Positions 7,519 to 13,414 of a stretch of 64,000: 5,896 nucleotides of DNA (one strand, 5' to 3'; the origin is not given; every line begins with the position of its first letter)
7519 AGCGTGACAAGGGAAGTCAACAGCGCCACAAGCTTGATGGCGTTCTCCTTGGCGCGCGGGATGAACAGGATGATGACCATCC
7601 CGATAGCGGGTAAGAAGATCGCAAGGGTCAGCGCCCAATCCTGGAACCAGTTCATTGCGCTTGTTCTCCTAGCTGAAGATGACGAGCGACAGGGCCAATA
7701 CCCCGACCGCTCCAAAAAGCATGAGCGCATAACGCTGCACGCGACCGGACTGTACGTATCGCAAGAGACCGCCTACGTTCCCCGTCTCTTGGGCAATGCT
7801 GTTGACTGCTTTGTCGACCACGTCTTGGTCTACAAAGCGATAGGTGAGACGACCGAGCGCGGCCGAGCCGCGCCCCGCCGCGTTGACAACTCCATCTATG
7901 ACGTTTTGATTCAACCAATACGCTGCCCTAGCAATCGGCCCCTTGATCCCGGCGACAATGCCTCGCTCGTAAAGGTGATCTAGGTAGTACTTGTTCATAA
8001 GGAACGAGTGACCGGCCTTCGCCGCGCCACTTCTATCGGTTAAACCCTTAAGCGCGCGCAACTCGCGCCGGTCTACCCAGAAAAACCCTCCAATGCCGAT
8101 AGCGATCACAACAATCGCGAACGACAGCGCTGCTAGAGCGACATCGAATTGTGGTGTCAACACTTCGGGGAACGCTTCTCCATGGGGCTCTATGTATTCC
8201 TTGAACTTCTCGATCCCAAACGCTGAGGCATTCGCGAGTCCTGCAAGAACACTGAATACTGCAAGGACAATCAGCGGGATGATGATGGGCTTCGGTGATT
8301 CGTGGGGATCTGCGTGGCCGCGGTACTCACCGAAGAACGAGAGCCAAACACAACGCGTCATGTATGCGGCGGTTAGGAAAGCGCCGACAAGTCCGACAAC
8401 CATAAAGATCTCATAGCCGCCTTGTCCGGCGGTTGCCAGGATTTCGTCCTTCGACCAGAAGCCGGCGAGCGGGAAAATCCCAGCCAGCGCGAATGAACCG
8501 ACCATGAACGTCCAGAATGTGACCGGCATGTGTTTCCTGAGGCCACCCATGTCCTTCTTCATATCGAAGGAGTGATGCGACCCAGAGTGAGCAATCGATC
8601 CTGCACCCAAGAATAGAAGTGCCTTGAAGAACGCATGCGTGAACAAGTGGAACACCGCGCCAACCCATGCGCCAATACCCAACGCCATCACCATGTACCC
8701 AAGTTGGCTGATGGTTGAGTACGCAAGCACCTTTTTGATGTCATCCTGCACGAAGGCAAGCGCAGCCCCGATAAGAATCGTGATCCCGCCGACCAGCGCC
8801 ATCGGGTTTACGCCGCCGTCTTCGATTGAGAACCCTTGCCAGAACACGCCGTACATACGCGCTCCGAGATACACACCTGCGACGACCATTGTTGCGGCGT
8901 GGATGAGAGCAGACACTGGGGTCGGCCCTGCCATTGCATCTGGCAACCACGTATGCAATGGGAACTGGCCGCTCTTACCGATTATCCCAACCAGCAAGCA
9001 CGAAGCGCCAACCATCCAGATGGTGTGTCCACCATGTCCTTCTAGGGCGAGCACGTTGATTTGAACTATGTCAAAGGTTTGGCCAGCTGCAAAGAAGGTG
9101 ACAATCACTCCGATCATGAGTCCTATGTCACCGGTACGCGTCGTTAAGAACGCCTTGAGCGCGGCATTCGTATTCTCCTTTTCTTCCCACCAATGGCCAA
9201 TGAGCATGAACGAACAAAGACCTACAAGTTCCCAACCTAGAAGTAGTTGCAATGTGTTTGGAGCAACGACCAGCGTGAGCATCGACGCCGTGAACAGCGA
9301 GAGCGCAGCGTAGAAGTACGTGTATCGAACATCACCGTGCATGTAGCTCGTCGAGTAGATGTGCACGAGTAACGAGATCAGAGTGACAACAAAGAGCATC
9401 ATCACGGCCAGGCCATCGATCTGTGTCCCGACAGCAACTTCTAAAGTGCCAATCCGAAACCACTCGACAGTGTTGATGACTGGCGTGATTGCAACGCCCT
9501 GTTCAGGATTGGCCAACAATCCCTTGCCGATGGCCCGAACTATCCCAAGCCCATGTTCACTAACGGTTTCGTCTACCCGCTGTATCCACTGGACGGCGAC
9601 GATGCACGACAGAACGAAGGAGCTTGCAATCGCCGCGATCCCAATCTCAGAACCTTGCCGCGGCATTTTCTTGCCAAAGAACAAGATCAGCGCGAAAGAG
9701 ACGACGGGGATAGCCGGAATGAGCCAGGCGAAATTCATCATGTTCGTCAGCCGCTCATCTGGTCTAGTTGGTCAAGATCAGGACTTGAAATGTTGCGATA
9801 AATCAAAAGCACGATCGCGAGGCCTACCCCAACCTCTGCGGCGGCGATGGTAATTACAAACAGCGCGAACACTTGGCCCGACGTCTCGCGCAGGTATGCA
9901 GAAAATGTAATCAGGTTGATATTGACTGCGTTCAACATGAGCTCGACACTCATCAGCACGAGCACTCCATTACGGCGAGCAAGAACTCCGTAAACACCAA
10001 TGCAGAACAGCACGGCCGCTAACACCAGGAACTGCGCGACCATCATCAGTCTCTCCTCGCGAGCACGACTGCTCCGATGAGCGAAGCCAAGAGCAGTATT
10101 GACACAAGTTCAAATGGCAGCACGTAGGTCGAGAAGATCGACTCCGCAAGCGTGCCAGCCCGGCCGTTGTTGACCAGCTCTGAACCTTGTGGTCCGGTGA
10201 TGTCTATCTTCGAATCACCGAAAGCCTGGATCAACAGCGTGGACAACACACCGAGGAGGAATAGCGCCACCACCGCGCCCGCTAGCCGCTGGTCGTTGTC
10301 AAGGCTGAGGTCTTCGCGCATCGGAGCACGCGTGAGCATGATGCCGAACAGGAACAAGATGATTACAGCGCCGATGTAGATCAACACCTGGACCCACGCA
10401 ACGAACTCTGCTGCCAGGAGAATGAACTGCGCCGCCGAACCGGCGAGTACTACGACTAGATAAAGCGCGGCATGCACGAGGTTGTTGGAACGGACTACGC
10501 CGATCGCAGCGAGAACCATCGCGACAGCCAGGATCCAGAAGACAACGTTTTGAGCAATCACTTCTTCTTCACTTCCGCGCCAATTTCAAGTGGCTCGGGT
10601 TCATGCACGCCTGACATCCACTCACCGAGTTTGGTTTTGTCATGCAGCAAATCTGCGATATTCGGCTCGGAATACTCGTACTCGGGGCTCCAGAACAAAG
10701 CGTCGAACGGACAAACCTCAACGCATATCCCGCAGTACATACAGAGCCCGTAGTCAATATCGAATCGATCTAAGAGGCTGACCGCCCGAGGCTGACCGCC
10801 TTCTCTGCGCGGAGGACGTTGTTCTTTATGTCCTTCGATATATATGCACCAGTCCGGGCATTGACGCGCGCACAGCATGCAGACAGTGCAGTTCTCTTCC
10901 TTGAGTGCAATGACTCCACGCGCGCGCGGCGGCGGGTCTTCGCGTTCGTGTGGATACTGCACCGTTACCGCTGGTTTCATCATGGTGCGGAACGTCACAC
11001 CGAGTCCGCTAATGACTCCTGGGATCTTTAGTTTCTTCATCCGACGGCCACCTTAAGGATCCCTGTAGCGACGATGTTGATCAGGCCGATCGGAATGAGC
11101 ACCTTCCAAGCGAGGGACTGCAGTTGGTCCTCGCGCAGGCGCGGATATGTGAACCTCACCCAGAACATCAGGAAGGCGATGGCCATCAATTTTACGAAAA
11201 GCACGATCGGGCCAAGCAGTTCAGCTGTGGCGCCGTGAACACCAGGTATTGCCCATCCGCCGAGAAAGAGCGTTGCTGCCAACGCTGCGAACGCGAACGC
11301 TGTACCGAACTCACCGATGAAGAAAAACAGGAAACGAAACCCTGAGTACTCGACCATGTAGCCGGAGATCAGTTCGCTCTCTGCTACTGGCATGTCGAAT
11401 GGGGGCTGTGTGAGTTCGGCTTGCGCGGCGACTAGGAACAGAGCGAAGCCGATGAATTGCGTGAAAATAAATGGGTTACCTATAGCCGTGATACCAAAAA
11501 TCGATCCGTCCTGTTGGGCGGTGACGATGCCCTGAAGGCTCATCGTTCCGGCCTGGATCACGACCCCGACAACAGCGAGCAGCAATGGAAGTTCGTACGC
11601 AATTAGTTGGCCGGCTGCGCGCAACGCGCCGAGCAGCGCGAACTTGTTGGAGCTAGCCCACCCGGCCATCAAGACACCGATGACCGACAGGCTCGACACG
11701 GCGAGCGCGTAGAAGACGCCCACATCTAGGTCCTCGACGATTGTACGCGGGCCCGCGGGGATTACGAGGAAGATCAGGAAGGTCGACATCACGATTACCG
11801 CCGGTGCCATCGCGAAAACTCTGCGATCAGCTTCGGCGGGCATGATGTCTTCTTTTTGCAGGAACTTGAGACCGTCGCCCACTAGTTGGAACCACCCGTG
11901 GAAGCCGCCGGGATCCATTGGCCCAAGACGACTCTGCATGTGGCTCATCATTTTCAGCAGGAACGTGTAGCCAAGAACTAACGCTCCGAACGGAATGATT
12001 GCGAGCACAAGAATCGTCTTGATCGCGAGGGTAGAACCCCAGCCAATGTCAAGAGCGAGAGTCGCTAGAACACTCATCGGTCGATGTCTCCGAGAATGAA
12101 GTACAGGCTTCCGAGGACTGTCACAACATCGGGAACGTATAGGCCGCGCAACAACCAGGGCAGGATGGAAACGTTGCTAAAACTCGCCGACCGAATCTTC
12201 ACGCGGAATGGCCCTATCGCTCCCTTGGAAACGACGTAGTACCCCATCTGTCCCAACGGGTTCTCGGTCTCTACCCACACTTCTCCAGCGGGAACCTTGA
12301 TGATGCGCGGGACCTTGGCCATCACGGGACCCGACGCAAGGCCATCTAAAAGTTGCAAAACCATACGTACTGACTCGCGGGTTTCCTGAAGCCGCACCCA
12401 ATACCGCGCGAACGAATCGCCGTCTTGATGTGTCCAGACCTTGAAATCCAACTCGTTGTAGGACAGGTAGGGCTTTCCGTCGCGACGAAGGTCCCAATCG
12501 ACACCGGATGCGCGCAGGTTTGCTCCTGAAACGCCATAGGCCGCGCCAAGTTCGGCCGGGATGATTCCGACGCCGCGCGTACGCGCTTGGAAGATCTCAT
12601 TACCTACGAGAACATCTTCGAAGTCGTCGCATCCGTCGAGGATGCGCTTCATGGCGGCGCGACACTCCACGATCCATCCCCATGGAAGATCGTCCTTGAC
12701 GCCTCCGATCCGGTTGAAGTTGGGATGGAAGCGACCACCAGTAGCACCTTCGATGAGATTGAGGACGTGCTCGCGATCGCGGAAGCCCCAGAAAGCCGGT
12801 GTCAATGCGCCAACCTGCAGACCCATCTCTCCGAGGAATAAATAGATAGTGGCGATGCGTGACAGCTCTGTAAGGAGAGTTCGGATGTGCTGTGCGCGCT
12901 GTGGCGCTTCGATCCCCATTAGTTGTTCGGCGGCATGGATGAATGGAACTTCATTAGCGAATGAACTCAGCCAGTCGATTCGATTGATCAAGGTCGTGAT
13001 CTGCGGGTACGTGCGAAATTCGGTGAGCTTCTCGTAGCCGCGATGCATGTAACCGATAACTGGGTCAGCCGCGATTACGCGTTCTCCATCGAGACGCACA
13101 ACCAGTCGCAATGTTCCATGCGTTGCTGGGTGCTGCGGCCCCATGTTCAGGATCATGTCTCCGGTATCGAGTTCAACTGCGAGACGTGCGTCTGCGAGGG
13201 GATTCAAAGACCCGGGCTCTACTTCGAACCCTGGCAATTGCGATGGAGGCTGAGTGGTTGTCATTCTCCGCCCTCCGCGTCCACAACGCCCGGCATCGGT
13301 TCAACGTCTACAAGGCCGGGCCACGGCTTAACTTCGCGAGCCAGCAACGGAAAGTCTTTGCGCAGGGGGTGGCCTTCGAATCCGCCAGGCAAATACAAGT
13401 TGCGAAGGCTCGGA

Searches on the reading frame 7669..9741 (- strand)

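Call 65: search_protein_families(library=pfam, proteins=[window:7669-9741:-], max_evalue=0.00001)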
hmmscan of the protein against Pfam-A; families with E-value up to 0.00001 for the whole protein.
window:7669-9741:- (690 aa): 2 families
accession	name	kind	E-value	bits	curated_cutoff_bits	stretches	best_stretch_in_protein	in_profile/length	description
PF00361.26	Proton_antipo_M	-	4.2e-75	253.1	21.5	1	160-457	1-294/294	NADH:quinone oxidoreductase/Mrp antiporter, TM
PF00662.26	Proton_antipo_N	-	1.2e-16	60.8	24.5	1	94-144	1-51/51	NADH-Ubiquinone oxidoreductase (complex I), chain 5 N-terminus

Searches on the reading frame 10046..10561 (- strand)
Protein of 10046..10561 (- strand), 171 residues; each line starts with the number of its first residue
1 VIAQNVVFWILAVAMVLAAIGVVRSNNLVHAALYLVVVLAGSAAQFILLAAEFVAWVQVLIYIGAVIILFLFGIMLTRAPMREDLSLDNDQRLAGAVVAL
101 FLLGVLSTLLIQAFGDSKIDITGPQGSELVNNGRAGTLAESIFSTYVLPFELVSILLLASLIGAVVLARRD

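Call 65: search_protein_families(library=pfam, proteins=[window:10046-10561:-], max_evalue=0.00001)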
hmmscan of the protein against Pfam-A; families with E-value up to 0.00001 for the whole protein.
window:10046-10561:- (171 aa): 1 family
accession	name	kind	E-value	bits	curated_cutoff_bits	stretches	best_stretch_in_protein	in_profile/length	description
PF00499.25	Oxidored_q3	-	3.3e-37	127.9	33.2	1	19-167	2-146/146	NADH-ubiquinone/plastoquinone oxidoreductase chain 6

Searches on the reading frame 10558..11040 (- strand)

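Call 65: search_protein_families(library=pfam, proteins=[window:10558-11040:-], max_evalue=0.00001)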
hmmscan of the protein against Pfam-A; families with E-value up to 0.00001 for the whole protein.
window:10558-11040:- (160 aa): 7 families
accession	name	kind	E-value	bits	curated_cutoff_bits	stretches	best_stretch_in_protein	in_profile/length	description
PF00037.32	Fer4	-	2.8e-11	43.2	21.1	1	95-115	3-23/24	4Fe-4S binding domain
PF12838.12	Fer4_7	-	3.7e-09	37.4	27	1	50-114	1-52/52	4Fe-4S dicluster domain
PF13187.11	Fer4_9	-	6e-07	29.8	27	1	50-114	1-51/52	4Fe-4S dicluster domain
PF13237.11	Fer4_10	-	1.1e-06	28.8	25.5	0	47-111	5-53/53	4Fe-4S dicluster domain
PF14697.11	Fer4_21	-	1.9e-06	28.3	35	0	42-66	32-57/59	4Fe-4S dicluster domain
PF13484.11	Fer4_16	-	2.5e-06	28.6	30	1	50-112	1-65/66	4Fe-4S double cluster binding domain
PF12797.12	Fer4_2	-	5.1e-06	26.6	24.5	0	94-112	4-22/22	4Fe-4S binding domain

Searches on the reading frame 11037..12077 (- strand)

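Call 65: search_protein_families(library=pfam, proteins=[window:11037-12077:-], max_evalue=0.00001)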
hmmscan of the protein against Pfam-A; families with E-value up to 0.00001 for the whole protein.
window:11037-12077:- (346 aa): 1 family
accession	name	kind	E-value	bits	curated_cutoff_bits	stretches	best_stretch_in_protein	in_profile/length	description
PF00146.26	NADHdh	-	6.9e-97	324.8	27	1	21-338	3-297/298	NADH dehydrogenase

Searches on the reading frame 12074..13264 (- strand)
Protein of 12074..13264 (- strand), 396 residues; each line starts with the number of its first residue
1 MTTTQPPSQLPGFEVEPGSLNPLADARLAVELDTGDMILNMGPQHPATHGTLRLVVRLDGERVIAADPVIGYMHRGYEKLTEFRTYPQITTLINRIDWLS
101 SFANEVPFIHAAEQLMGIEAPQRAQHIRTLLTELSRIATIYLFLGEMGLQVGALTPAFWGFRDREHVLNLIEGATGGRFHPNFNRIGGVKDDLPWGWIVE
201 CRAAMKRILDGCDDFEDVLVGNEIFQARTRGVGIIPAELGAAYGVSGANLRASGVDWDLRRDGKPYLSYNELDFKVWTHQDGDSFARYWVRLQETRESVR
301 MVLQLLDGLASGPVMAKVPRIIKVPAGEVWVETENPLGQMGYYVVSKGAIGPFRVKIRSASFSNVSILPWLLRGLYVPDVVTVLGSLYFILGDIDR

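Call 65: search_protein_families(library=pfam, proteins=[window:12074-13264:-], max_evalue=0.00001)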
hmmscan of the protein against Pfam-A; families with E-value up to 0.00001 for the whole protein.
window:12074-13264:- (396 aa): 1 family
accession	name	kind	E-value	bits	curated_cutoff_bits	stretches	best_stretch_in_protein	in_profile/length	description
PF00346.24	Complex1_49kDa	-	9.7e-79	264.7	24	2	151-321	2-171/271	Respiratory-chain NADH dehydrogenase, 49 Kd subunit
